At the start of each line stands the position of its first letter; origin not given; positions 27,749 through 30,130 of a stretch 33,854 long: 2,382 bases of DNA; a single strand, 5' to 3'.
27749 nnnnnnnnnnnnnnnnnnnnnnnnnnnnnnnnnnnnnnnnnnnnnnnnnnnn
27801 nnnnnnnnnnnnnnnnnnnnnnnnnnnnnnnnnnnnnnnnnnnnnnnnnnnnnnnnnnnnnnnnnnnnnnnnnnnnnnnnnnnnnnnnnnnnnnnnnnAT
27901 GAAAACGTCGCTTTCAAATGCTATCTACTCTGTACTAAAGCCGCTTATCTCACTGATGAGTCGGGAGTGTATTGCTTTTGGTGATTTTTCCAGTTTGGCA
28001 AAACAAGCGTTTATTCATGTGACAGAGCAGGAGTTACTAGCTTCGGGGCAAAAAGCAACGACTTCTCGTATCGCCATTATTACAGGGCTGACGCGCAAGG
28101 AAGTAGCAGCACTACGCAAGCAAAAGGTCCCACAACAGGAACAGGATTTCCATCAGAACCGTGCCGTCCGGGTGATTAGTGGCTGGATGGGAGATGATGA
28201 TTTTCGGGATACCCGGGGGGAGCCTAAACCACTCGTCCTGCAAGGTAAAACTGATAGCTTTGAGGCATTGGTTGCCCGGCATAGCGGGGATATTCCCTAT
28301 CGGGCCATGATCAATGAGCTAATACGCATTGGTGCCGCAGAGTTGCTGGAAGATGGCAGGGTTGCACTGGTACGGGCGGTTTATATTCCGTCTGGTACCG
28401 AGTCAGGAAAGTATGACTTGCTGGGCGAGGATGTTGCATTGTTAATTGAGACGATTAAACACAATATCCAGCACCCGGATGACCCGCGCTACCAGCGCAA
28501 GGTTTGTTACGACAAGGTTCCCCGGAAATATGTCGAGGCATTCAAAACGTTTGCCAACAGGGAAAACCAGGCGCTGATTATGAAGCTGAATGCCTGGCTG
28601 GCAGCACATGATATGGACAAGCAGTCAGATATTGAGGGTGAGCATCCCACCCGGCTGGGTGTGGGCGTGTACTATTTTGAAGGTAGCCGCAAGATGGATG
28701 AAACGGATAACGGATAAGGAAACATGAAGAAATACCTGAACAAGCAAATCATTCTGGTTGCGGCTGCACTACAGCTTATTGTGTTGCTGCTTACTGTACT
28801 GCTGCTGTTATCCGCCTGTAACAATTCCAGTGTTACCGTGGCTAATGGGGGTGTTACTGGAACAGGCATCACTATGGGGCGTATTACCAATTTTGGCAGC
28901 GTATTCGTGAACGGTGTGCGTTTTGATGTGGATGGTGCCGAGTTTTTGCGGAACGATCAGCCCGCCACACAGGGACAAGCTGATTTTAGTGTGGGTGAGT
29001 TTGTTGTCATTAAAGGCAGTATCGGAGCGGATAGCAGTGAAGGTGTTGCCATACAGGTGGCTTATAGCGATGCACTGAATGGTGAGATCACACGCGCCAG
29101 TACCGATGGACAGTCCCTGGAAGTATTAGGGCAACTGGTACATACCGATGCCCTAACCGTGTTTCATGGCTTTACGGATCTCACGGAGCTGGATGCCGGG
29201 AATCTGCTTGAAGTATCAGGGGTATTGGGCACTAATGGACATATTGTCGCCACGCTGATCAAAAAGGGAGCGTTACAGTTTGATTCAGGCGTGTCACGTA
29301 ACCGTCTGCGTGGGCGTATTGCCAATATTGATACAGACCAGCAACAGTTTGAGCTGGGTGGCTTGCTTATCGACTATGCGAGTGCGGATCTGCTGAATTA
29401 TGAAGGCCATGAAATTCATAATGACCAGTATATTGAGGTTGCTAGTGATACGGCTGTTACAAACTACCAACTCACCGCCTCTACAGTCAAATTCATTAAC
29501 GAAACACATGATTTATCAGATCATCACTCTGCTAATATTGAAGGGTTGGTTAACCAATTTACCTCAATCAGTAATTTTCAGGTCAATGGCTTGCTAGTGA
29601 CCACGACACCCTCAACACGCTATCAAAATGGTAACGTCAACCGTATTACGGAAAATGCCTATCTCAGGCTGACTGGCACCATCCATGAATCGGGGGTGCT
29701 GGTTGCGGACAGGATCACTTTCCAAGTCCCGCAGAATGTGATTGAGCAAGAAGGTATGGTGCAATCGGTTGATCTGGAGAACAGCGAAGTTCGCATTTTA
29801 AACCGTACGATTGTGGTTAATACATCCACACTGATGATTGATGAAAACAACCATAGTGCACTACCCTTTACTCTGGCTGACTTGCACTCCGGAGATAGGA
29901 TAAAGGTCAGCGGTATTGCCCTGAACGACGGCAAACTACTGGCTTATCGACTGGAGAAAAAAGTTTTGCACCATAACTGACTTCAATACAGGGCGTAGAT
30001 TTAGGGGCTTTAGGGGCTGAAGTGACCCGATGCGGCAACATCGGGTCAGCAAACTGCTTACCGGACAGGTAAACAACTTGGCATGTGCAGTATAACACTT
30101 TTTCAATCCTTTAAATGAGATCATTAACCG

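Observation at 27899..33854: Same-strand cluster of uncharacterised envelope genes with an ECF sigma factor, convergent with a multicopper oxidase: candidate undescribed system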

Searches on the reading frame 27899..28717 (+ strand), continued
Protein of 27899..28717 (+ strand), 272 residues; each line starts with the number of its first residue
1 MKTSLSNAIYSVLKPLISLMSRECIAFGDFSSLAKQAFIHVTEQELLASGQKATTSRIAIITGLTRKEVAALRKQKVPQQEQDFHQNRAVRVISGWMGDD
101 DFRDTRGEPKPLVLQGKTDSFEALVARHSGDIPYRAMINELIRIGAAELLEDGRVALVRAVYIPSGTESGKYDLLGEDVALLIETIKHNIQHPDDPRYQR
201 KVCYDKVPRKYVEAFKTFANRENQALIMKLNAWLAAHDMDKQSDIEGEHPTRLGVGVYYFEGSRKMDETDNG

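Call 96: search_protein_families(library=pfam, proteins=[L001:7333-9783:+, L001:6871-7236:+, L001:14977-15780:-, L001:543-2357:+, L001:5486-6559:+, L001:3128-4621:+, L001:2470-2907:-], max_evalue=0.001)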
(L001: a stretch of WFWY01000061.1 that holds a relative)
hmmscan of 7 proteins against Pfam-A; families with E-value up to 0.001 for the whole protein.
L001:7333-9783:+ (816 aa): 2 families
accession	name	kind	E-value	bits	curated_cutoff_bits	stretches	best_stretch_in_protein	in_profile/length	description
PF00122.25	E1-E2_ATPase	-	1.3e-53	181.6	28.1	1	290-484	2-181/181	E1-E2 ATPase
PF00702.32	Hydrolase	-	3.8e-36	125.7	26.4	1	501-720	2-189/191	haloacid dehalogenase-like hydrolase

L001:6871-7236:+ (121 aa): 0 families

L001:14977-15780:- (267 aa): 1 family
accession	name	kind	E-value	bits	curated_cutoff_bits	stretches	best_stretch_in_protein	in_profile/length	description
PF01545.26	Cation_efflux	-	1e-15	58.5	26.6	1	91-264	1-191/198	Cation efflux family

L001:543-2357:+ (604 aa): 3 families
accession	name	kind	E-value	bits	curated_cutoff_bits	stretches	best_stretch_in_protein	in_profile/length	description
PF13584.12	BatD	-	2.6e-27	95.7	24.1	1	37-128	1-92/92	BatD DUF11 like domain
PF25607.1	DUF7939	-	6.3e-16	58.9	27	1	496-574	2-76/81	Domain of unknown function (DUF7939)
PF12584.13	TRAPPC10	-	0.00011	22.5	22.5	1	74-140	75-131/150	Trafficking protein particle complex subunit 10, TRAPPC10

L001:5486-6559:+ (357 aa): 7 families
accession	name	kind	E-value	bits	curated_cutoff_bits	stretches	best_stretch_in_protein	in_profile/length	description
PF00534.26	Glycos_transf_1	-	3.2e-26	92.3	26.4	1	166-318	4-159/172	Glycosyl transferases group 1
PF13692.12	Glyco_trans_1_4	-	4.3e-25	89.1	27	1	179-316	3-141/142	Glycosyl transferases group 1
PF13439.12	Glyco_transf_4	-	3.2e-20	73.3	28.5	1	15-167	1-170/170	Glycosyltransferase Family 4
PF13579.12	Glyco_trans_4_4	-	1.3e-09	39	29.7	1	16-131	1-118/158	Glycosyl transferase 4-like domain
PF13477.12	Glyco_trans_4_2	-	1.9e-08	35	23.4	1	22-129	13-118/139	Glycosyl transferase 4-like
PF20706.3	GT4-conflict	-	1.1e-05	25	26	1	153-337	171-356/385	Family 4 Glycosyltransferase in conflict systems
PF08323.17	Glyco_transf_5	-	0.00022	21.5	22.7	1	74-127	125-176/239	Starch synthase catalytic domain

L001:3128-4621:+ (497 aa): 2 families
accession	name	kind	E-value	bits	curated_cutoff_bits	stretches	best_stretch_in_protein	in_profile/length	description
PF00883.26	Peptidase_M17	-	1.1e-126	422.8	25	1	182-480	2-309/310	Cytosol aminopeptidase family, catalytic domain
PF02789.23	Peptidase_M17_N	-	6.3e-26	91.2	23.4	1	20-146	1-128/129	Cytosol aminopeptidase family, N-terminal domain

L001:2470-2907:- (145 aa): 0 families

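Call 107: search_solved_structures(query=A1, max_evalue=10)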
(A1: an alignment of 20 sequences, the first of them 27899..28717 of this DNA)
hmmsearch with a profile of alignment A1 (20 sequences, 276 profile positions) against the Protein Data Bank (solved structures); distinct sequences matched with E-value up to 10: 4.
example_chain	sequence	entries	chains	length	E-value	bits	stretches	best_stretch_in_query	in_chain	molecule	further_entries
5cwb_A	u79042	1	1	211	0.0016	21.1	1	4-50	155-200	Designed helical repeat protein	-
8cwy_A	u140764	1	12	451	0.042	16.4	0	4-49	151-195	T32-15-1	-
8cws_A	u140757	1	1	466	0.049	16.2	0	3-49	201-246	F4132-2 Chain A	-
7mwr_B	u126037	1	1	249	0.81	12.2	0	5-48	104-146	LHD101B4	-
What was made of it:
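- On HetR family: No HetR chain at E<=10 with the family profile (call 107).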

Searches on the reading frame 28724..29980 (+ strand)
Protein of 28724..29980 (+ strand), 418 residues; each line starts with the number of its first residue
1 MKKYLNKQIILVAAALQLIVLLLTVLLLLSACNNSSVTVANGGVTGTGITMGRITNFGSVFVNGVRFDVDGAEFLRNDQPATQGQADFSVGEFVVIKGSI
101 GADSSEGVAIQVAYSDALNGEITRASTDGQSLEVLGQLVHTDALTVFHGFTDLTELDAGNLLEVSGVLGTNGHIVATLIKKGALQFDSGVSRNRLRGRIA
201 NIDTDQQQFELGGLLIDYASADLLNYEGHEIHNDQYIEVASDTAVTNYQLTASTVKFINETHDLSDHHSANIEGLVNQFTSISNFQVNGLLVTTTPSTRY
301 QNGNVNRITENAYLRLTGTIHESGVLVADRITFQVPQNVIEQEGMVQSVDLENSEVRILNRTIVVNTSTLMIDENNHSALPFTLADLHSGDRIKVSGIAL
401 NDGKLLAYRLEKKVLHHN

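Call 3: search_protein_families(library=pfam, proteins=[window:28724-29980:+], max_evalue=1)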
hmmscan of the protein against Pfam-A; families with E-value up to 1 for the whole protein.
window:28724-29980:+ (418 aa): 4 families
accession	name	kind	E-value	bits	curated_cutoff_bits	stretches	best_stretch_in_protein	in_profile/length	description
PF18914.6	DUF5666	-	1.9e-36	124.5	27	4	120-180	2-60/60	Domain of unknown function (DUF5666)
PF14481.13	Fimbrial_PilY2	-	0.12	12.4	25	1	340-398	5-56/75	Type 4 fimbrial biogenesis protein PilY2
PF13483.12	Lactamase_B_3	-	0.15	12.4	24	1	228-314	16-97/160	Beta-lactamase superfamily domain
PF22639.1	Gp18_dom_I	-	0.23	11.9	27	0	324-353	14-43/93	Tail sheath protein Gp18-like domain I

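Call 4: search_protein_families(library=ncbifam, proteins=[window:28724-29980:+], max_evalue=1)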
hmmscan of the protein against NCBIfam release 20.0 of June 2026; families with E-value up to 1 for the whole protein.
window:28724-29980:+ (418 aa): 1 family
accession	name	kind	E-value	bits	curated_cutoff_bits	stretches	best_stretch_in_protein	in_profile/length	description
NF053604.1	PyCsp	equivalog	0.2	12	120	1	382-405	35-58/67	RNA chaperone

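Call 20: search_solved_structures(query=window:28724-29980:+, max_evalue=1)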
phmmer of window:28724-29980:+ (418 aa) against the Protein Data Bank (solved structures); distinct sequences matched with E-value up to 1: 1.
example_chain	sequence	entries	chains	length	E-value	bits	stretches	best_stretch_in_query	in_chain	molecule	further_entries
6rfl_F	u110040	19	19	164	0.032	16.8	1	215-294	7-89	DNA-directed RNA polymerase 19 kDa subunit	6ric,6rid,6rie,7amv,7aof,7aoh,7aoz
